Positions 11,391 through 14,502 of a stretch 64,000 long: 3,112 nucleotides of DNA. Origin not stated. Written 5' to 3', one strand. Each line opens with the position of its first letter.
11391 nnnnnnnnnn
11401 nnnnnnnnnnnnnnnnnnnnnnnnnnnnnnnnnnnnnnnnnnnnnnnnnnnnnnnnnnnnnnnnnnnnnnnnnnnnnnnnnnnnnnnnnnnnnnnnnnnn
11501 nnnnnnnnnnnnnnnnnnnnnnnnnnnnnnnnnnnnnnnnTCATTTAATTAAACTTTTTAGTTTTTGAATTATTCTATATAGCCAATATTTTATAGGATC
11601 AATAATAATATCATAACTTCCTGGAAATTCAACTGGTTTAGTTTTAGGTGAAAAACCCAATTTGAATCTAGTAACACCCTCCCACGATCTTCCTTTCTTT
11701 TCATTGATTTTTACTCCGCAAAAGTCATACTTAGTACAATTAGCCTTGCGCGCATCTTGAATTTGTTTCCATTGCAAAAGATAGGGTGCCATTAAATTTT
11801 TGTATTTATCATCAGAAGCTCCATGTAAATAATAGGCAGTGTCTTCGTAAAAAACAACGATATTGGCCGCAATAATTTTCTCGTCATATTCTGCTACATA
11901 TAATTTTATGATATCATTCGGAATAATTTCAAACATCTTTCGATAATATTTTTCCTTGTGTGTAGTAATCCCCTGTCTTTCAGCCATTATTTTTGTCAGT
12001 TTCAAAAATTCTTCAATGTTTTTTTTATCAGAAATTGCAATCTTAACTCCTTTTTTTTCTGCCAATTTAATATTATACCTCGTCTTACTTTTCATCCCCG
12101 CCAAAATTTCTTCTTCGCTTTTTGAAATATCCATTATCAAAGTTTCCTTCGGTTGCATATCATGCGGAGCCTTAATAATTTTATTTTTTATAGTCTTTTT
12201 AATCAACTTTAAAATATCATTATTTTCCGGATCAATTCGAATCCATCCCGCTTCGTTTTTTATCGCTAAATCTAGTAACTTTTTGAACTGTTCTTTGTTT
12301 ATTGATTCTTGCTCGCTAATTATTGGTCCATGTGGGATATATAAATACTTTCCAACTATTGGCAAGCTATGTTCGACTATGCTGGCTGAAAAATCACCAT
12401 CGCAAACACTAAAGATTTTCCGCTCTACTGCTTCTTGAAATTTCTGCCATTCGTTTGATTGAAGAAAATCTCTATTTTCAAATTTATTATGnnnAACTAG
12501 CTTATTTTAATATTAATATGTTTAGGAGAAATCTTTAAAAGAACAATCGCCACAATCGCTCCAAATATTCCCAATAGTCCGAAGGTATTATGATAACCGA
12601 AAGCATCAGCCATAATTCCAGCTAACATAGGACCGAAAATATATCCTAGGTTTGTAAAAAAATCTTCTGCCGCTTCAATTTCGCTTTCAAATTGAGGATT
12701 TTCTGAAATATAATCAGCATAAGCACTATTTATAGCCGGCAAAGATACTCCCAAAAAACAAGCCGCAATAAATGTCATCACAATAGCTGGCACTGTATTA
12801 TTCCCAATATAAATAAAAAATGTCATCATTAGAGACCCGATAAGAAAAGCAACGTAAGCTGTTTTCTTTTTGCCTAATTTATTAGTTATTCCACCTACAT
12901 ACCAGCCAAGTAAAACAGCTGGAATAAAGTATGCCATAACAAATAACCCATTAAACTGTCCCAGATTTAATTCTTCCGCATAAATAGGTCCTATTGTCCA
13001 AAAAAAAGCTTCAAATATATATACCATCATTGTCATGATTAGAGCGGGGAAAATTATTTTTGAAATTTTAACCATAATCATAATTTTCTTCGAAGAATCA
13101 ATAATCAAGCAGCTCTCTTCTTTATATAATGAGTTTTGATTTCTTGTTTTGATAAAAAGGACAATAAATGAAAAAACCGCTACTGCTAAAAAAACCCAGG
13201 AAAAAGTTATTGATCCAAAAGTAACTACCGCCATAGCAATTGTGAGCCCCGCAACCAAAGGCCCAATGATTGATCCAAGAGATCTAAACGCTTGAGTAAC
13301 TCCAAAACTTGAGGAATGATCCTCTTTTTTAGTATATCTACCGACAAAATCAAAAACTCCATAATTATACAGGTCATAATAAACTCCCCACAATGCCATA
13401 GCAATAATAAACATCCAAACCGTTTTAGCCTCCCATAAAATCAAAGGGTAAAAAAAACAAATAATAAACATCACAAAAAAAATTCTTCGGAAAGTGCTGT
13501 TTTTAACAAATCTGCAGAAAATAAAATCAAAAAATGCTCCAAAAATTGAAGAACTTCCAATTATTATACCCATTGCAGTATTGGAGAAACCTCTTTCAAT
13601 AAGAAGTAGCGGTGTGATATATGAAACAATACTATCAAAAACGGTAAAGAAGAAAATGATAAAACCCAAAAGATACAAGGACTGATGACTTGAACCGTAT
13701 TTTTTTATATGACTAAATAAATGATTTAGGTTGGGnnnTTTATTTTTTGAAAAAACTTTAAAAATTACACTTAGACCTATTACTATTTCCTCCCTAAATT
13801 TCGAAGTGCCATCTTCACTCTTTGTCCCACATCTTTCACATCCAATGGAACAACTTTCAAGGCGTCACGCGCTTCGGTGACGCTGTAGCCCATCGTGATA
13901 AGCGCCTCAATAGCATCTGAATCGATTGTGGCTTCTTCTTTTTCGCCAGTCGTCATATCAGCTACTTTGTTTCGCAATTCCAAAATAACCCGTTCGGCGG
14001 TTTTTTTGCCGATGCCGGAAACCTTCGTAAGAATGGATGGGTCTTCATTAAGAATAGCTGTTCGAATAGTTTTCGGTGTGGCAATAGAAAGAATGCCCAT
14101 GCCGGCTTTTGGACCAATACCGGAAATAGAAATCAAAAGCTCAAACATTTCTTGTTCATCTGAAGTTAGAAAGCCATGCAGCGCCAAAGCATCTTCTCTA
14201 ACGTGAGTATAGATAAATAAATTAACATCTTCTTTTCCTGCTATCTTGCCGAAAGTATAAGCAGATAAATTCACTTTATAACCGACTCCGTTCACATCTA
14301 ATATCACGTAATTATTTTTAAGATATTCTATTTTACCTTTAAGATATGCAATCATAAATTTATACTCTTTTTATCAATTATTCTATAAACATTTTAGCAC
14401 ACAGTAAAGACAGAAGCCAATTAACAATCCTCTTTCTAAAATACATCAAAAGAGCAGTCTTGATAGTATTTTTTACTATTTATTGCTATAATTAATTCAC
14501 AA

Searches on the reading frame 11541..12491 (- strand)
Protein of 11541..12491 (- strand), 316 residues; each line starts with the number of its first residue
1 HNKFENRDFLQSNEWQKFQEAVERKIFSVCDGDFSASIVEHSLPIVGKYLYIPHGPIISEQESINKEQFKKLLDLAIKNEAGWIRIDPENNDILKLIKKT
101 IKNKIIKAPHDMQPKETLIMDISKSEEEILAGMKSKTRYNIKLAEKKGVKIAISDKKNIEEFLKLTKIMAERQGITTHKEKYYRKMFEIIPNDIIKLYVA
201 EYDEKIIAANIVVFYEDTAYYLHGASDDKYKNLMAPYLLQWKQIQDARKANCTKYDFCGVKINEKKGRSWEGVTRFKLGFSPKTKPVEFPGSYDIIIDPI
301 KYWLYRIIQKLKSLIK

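Call 16: search_protein_families(library=pfam, proteins=[window:11541-12491:-], max_evalue=0.0001)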
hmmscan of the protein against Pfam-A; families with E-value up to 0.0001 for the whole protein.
window:11541-12491:- (316 aa): 2 families
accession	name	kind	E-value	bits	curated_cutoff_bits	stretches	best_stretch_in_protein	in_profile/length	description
PF02388.22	FemAB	-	3.3e-48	165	24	3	200-310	300-406/406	FemAB family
PF13480.13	Acetyltransf_6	-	9.3e-14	52.2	22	1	136-259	2-136/143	Acetyltransferase (GNAT) domain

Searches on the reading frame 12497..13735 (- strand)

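Call 16: search_protein_families(library=pfam, proteins=[window:12497-13735:-], max_evalue=0.0001)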
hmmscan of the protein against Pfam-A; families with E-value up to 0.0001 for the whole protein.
window:12497-13735:- (412 aa): 2 families
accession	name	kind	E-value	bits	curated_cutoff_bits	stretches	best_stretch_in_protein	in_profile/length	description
PF07690.21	MFS_1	-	8.7e-33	114.1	33.4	2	24-344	2-324/347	Major Facilitator Superfamily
PF13347.12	MFS_2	-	7.8e-11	41.6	27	1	35-382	14-387/427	MFS/sugar transport protein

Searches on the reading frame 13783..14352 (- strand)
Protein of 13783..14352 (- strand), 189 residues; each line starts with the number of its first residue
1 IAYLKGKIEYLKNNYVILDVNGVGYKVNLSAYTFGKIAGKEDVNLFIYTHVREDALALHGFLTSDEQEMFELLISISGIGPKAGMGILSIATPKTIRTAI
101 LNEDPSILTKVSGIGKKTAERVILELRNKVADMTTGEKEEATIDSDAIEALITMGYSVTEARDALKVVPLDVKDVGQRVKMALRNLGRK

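Call 77: search_protein_families(library=pfam, proteins=[window:13783-14352:-], max_evalue=0.001)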
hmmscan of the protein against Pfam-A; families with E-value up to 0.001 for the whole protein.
window:13783-14352:- (189 aa): 3 families
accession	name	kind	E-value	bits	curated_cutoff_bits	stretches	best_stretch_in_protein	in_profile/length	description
PF01330.27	RuvA_N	-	2.8e-21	75.8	23.6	1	1-60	2-61/61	RuvA N terminal domain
PF14520.12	HHH_5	-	1.2e-17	64.6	27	1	70-127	1-56/57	Helix-hairpin-helix domain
PF00633.29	HHH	-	1.9e-06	27.9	24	0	104-123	9-28/30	Helix-hairpin-helix motif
